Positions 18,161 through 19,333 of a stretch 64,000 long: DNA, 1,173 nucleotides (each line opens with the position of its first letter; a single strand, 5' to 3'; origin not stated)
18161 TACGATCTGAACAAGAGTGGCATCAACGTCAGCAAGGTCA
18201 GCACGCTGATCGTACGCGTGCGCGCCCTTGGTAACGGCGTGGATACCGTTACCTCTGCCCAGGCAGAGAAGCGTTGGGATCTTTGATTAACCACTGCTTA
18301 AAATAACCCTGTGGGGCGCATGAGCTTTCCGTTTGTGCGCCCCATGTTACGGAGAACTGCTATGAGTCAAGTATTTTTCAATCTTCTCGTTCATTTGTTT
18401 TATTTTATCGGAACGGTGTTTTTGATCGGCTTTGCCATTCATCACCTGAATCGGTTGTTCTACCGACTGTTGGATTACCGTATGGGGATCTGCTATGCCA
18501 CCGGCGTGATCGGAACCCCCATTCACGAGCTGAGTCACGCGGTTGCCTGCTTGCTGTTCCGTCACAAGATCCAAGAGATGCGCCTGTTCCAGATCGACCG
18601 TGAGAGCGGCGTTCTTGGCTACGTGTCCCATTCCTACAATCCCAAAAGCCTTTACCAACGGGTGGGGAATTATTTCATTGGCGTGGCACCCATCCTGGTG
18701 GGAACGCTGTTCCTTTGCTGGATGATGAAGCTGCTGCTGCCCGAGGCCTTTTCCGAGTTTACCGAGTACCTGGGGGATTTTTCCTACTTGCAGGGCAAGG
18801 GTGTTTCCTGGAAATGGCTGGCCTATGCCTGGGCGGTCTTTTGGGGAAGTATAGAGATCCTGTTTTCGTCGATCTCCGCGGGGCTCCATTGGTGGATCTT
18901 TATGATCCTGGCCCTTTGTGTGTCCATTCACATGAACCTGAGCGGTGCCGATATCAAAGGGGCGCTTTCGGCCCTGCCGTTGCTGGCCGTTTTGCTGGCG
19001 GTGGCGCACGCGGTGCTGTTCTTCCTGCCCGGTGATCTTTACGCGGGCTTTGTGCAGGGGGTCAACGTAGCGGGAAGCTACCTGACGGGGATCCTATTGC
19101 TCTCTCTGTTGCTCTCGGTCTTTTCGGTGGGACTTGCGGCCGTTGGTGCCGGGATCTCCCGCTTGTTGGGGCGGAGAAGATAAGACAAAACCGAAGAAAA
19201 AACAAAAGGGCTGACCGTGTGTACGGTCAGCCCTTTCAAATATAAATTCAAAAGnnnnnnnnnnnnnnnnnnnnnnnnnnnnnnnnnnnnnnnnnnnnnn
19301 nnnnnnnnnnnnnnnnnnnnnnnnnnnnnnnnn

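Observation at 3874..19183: Operon of three consecutive giant lipoproteins plus a membrane HExxH protein: candidate modular surface-adhesion or glycan-binding system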

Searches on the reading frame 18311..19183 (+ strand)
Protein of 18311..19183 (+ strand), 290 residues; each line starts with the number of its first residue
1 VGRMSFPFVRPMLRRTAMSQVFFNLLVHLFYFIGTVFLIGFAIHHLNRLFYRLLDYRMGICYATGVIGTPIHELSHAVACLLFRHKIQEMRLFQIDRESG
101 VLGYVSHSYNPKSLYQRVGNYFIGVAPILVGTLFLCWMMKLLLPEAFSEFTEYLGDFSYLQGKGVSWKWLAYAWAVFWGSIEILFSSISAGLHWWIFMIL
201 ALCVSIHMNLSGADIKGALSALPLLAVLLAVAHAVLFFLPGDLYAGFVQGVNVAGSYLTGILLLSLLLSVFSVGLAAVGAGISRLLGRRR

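Call 7: search_protein_families(library=pfam, proteins=[window:18311-19183:+], max_evalue=0.01)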
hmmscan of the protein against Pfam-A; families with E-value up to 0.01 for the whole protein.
window:18311-19183:+ (290 aa): 1 family
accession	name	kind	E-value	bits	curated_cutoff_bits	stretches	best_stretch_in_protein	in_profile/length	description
PF13398.12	Peptidase_M50B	-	9.7e-05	22.6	26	1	60-136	16-87/201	Peptidase M50B-like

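Call 10: search_protein_families(library=ncbifam, proteins=[window:18311-19183:+], max_evalue=0.01)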
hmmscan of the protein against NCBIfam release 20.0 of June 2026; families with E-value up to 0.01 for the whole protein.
window:18311-19183:+ (290 aa): 0 families

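Call 14: find_encoding_contigs(protein=window:18311-19183:+, flank=10000, max_places=6)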
Protein window:18311-19183:+ (290 aa): no gene with exactly this product is on record in the collection.

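Call 15: find_homologous_proteins(query=window:18311-19183:+)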
Query window:18311-19183:+ (290 aa): 261 proteins with E <= 0.001 among 8000 candidates; the best 120 are listed.
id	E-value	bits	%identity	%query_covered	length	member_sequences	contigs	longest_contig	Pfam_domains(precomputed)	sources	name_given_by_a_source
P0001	3.6e-174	596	100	94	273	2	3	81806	-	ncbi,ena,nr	ncbi:MAG: hypothetical protein IJX28_00140 [Clostridia bacterium]|nr:hypothetical protein [Clostridi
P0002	1.6e-142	492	82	94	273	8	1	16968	-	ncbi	-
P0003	2.3e-114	400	70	91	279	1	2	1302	-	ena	-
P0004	9.2e-112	391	66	94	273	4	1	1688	PF11667.15,PF13398.13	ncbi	-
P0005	1.5e-100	355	63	94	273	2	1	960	PF11667.15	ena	-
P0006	2.8e-91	324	58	83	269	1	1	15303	-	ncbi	-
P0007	6.3e-89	316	57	90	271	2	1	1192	-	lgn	-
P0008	3.9e-87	311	54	92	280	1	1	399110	-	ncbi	-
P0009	2.7e-86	308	60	90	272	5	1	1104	-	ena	-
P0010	4.6e-86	307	57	90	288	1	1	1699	PF13398.13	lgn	-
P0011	1.5e-85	305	58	83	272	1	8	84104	-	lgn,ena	-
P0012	2.4e-85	305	57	85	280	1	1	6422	-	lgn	-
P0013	1.7e-84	302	54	93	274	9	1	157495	-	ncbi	-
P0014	4.0e-84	301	51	88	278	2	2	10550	-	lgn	-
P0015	5.6e-84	300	50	91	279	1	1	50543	-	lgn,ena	-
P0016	1.9e-83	298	53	94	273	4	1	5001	PF13398.13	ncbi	-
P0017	2.1e-83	298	53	92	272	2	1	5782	PF11667.15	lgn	-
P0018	2.5e-83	298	52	92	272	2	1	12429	PF11667.15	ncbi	-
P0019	1.4e-82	296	59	83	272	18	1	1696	PF13398.13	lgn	-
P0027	4.8e-80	287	55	91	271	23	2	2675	PF13398.13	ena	-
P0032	5.1e-79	284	53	81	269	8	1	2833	PF11667.15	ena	-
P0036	2.8e-78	281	50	94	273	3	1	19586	PF11667.15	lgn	-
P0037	4.1e-78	281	52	94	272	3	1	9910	PF13398.13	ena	-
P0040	5.6e-78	280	50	92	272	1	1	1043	PF11667.15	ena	-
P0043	1.5e-77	279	53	81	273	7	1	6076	PF11667.15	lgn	-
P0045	7.7e-77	277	46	97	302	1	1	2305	PF11667.15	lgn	-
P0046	1.3e-76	276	54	81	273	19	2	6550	PF11667.15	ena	-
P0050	5.8e-76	274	52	84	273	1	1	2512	PF13398.13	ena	-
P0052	1.3e-75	273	49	92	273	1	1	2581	PF11667.15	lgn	-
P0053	1.7e-75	272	53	91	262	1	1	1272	PF11667.15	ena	-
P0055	3.3e-75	271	47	92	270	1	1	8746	PF11667.15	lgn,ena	-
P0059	1.2e-74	269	46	94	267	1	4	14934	PF11667.15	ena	-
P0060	1.6e-74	269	48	92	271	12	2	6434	PF11667.15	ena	-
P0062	1.6e-73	266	46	93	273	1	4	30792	PF11667.15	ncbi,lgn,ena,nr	ncbi:MAG: DUF3267 domain-containing protein [Clostridia bacterium]|nr:DUF3267 domain-containing prot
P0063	1.6e-73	266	48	92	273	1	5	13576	PF11667.15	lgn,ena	-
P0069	1.7e-72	262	48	92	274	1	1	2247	PF11667.15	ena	-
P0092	5.5e-69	251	44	94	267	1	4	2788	PF13398.13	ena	-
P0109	9.0e-67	244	53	67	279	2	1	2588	PF11667.15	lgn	-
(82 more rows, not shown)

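Call 16: find_encoding_contigs(protein=P0001, flank=10000, max_places=3)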
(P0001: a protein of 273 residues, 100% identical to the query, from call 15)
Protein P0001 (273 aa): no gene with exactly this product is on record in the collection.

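Call 17: find_encoding_contigs(protein=P0002, flank=10000, max_places=3)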
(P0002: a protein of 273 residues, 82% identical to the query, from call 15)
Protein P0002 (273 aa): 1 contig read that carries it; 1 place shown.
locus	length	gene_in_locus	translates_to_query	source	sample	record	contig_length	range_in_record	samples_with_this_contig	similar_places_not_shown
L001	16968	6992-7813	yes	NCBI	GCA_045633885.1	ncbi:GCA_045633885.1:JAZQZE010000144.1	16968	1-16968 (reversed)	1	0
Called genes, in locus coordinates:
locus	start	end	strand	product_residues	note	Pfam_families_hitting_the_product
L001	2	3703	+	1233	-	?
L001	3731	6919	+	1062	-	-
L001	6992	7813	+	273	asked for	-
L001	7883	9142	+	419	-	-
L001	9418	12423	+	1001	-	PF02837:Glyco_hydro_2_N, PF00703:Glyco_hydro_2 (weak), PF02836:Glyco_hydro_2_C, PF16353:LacZ_4, PF02929:Bgal_small_N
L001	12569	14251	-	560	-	-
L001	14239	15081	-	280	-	PF00106:adh_short, PF13561:adh_short_C2, PF23441:SDR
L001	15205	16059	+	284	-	PF00165:HTH_AraC, PF12833:HTH_18, PF00165:HTH_AraC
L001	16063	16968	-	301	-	?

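Call 18: find_encoding_contigs(protein=P0008, flank=10000, max_places=2)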
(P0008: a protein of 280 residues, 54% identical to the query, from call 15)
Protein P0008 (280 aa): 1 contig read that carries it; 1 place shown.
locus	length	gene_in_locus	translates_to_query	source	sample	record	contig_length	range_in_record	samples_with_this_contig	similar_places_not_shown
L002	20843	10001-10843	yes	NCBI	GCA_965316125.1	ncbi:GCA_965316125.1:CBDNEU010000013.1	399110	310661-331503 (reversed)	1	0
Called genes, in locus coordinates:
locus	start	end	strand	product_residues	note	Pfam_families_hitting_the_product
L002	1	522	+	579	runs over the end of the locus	PF00005:ABC_tran, PF02463:SMC_N (faint), PF13304:AAA_21 (faint)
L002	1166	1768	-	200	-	PF00239:Resolvase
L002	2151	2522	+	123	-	-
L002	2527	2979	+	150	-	PF09479:Flg_new (weak)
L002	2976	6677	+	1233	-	PF09479:Flg_new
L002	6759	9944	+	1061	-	-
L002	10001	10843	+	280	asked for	-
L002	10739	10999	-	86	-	-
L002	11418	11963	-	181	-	PF04229:GrpB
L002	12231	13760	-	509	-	PF00239:Resolvase, PF07508:Recombinase, PF13408:Zn_ribbon_recom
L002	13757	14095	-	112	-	PF13560:HTH_31, PF12844:HTH_19, PF01381:HTH_3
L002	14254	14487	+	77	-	PF05339:DUF739 (weak), PF01381:HTH_3 (weak), PF13443:HTH_26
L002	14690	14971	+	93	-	-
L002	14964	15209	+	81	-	-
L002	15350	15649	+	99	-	-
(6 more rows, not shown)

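Call 19: find_encoding_contigs(protein=P0013, flank=10000, max_places=2)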
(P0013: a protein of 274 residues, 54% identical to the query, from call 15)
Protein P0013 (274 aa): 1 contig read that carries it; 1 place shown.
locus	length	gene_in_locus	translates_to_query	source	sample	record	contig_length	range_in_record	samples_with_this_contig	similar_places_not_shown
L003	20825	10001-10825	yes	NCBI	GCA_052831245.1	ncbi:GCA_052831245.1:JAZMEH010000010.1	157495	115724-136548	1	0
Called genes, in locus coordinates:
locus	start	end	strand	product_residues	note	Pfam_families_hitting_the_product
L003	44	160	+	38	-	-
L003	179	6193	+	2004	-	PF18998:Flg_new_2 (weak)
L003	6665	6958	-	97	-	-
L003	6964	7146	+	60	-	PF13676:TIR_2 (weak)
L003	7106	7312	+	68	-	-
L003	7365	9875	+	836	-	PF18998:Flg_new_2 (faint), PF09479:Flg_new, PF13306:LRR_5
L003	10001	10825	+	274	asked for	-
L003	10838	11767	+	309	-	PF00291:PALP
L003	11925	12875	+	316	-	PF00478:IMPDH (weak), PF03060:NMO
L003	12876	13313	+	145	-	PF22817:ApeP-like, PF07977:FabA, PF22818:ApeI-like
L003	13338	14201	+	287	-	PF02645:DegV, PF13684:FakA-like_C (faint)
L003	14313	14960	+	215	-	-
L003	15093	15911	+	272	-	PF02397:Bac_transf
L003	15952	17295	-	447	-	PF01554:MatE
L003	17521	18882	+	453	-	PF04932:Wzy_C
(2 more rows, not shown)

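Call 20: find_encoding_contigs(protein=P0011, flank=10000, max_places=2)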
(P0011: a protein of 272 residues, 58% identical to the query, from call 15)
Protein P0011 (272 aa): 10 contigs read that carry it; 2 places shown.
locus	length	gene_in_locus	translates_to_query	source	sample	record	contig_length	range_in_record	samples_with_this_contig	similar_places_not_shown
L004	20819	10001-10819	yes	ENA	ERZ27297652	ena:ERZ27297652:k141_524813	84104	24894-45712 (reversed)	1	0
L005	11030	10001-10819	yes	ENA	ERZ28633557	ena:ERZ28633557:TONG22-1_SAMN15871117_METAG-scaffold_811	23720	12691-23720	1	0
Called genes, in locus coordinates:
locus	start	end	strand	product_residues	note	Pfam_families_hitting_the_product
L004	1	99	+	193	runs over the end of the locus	-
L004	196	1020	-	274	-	PF08282:Hydrolase_3, PF05116:S6PP, PF00702:Hydrolase (weak)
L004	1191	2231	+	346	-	PF13350:Y_phosphatase3, PF22741:PTP-NADK (weak)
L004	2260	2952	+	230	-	-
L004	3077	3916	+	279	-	PF02535:Zip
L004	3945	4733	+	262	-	PF00702:Hydrolase, PF13344:Hydrolase_6, PF13419:HAD_2 (weak), PF13242:Hydrolase_like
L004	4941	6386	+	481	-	PF22848:ASD1_dom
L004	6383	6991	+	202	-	-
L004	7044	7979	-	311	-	PF01869:BcrAD_BadFG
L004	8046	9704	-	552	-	PF03553:Na_H_antiporter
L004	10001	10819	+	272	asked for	-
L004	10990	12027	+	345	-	PF02912:Phe_tRNA-synt_N, PF01409:tRNA-synt_2d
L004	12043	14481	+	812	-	PF01588:tRNA_bind, PF03483:B3_4, PF03484:B5, PF17759:tRNA_synthFbeta, PF03147:FDX-ACB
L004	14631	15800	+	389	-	-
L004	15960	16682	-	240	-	PF01182:Glucosamine_iso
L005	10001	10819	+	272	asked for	-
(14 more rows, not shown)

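Call 23: find_related_loci(query=A1, collection=genome_contigs, flank=10000)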
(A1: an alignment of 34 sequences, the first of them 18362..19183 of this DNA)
Query A1 (273 aa) in genome_contigs; peptide patterns used: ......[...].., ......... (x = any residue, [..] = any of these).
283 stretches matched a pattern; 271 encode a relative of the query (tblastn E <= 1e-3); the best 80 are kept; 80 distinct loci.
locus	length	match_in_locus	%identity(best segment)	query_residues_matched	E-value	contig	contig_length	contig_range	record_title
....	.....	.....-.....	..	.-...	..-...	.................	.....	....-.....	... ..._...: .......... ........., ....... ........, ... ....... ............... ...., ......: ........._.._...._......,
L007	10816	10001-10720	58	1-240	1e-90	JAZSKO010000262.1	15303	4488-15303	MAG: Eubacteriales bacterium isolate T1900044560_TS20190026.MAGScoT_cleanbin_000030 SGB_360_k141_593314, whole genome sh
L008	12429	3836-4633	52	7-272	2e-86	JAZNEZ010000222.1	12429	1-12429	MAG: Candidatus Scatosoma sp. isolate T1900044716_TS20190182.MAGScoT_cleanbin_000046 SGB_1879_k141_2057013, whole genome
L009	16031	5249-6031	48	1-261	1e-83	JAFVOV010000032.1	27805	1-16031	MAG: Clostridia bacterium isolate RGIG5259 Sheep_Colon-1__c218976, whole genome shotgun sequence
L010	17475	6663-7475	52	1-272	5e-82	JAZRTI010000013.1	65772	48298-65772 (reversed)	MAG: Christensenellaceae bacterium isolate T1900045343_YK20190033.MAGScoT_cleanbin_000019 SGB_6677_k141_874476, whole ge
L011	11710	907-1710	51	4-271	4e-79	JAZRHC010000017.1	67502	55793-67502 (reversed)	MAG: Candidatus Scatosoma sp. isolate T1900045485_YK20190179.MAGScoT_cleanbin_000006 SGB_7340_k141_439474, whole genome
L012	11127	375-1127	50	3-253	6e-78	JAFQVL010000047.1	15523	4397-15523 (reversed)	MAG: Clostridia bacterium isolate RGIG2187 Goat_Colon.Co__c1848238, whole genome shotgun sequence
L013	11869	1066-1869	50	4-271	2e-77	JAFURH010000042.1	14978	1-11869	MAG: Clostridia bacterium isolate RGIG4754 Roe_deer_Rectum.Co__c730905, whole genome shotgun sequence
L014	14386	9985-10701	49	2-240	7e-76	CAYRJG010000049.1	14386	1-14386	MAG TPA_asm: uncultured Ruminococcus sp. isolate SRP315200_co1_654 genome assembly, contig: NODE_8644_length_14386_cov_7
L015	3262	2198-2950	47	3-253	7e-76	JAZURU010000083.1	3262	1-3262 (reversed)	MAG: Candidatus Scatosoma sp. isolate T1900044850_TS20190316.MAGScoT_cleanbin_000082 SGB_3007_k141_1007407, whole genome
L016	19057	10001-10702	53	7-240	3e-74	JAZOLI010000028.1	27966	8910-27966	MAG: Candidatus Scatosoma sp. isolate T1900045655_YK20190349.MAGScoT_cleanbin_000020 SGB_8235_k141_1541917, whole genome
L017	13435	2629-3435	46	1-273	4e-74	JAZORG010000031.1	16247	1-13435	MAG: Christensenellaceae bacterium isolate T1900045561_YK20190255.MAGScoT_cleanbin_000011 SGB_7908_k141_1492283, whole g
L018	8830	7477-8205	51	4-246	1e-73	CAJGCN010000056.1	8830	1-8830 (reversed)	MAG: uncultured Clostridia bacterium isolate MAG14 genome assembly, contig: k141_7142794_length_8830_cov_10.9572, whole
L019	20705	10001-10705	45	1-240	2e-72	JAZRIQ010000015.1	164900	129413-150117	MAG: Eubacteriales bacterium isolate T1900045474_YK20190167.MAGScoT_cleanbin_000001 SGB_7249_k141_865778, whole genome s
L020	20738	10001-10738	48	1-252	1e-71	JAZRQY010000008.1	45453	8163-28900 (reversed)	MAG: Candidatus Scatosoma sp. isolate T1900045358_YK20190048.MAGScoT_cleanbin_000014 SGB_6802_k141_1254221, whole genome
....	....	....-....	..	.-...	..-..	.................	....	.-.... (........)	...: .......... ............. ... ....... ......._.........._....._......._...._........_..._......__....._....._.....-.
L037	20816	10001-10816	44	1-273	8e-66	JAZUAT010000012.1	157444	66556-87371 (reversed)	MAG: Christensenellaceae bacterium isolate T1900045319_YK20190008.MAGScoT_cleanbin_000014 SGB_6337_k141_168714, whole ge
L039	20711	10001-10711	46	7-243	3e-65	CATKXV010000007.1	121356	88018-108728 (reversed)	MAG TPA_asm: uncultured Anaeroplasmataceae bacterium isolate MGG03682_1680015466 genome assembly, contig: ERR2844016_351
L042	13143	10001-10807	43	2-271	3e-63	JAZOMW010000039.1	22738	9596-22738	MAG: Christensenellaceae bacterium isolate T1900045644_YK20190338.MAGScoT_cleanbin_000020 SGB_8154_k141_988970, whole ge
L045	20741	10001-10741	44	2-245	4e-62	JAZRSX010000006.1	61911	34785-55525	MAG: Christensenellaceae bacterium isolate T1900045345_YK20190035.MAGScoT_cleanbin_000010 SGB_6701_k141_1475090, whole g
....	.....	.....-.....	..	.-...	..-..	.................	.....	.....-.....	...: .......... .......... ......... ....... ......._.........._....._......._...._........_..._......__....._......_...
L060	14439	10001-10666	40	3-222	1e-49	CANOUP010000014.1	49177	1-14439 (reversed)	MAG TPA_asm: uncultured Clostridia bacterium isolate SRR15604581_bin.35_metawrap_v1.3_MAG genome assembly, contig: NODE.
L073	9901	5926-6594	39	3-223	6e-45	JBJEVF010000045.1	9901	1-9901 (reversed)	MAG: Christensenellaceae bacterium isolate PUUB15_bin.019 NODE_7212_length_9901_cov_23.840646, whole genome shotgun sequ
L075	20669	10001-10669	39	3-223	7e-44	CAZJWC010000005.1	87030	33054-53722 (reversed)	MAG TPA_asm: uncultured Clostridia bacterium isolate SRP225648_co1_546 genome assembly, contig: NODE_351_length_87030_co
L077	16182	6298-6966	40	3-223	3e-44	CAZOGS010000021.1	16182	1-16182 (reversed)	MAG TPA_asm: uncultured Muribaculaceae bacterium isolate SRP225648_co1_585 genome assembly, contig: NODE_8926_length_161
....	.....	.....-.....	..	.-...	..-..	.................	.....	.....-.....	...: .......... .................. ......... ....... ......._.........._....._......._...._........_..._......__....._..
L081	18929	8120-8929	33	3-273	5e-43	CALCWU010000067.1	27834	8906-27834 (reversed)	MAG TPA_asm: uncultured Mollicutes bacterium isolate SRR1747056_bin.77_CONCOCT_v1.1_MAG genome assembly, contig: ERZ8082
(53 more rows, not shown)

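Call 28: predict_structure(alignment_id=A1)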
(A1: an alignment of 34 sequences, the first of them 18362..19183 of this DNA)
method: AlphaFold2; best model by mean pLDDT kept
length: 273 residues; sequences in the alignment: 34
mean_pLDDT: 91.0   pTM: 0.87
mean pLDDT of the five models: 91.0, 90.7, 89.3, 88.6, 86.7
residues with pLDDT >= 90: 201; 70-90: 68; 50-70: 3; < 50: 1
segments of 3 or more residues with pLDDT < 50: none
pLDDT, mean of each block of 10 residues (from residue 1): 89 94 95 90 88 94 96 86 80 94 96 97 97 90 78 81 90 96 95 91 94 94 89 93 94 95 90 61
secondary structure, 60 per line:
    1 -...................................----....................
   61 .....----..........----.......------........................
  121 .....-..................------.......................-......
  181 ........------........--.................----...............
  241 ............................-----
elements in order: H2-36 H41-65 E70-79 E84-90 H97-125 H127-144 H151-173 H175-188 H195-202 H205-221 H226-268

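Call 36: search_solved_structures(query=A1, max_evalue=10, show_alignments=3)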
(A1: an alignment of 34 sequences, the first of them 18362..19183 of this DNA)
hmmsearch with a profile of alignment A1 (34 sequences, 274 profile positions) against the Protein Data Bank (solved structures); distinct sequences matched with E-value up to 10: 0.
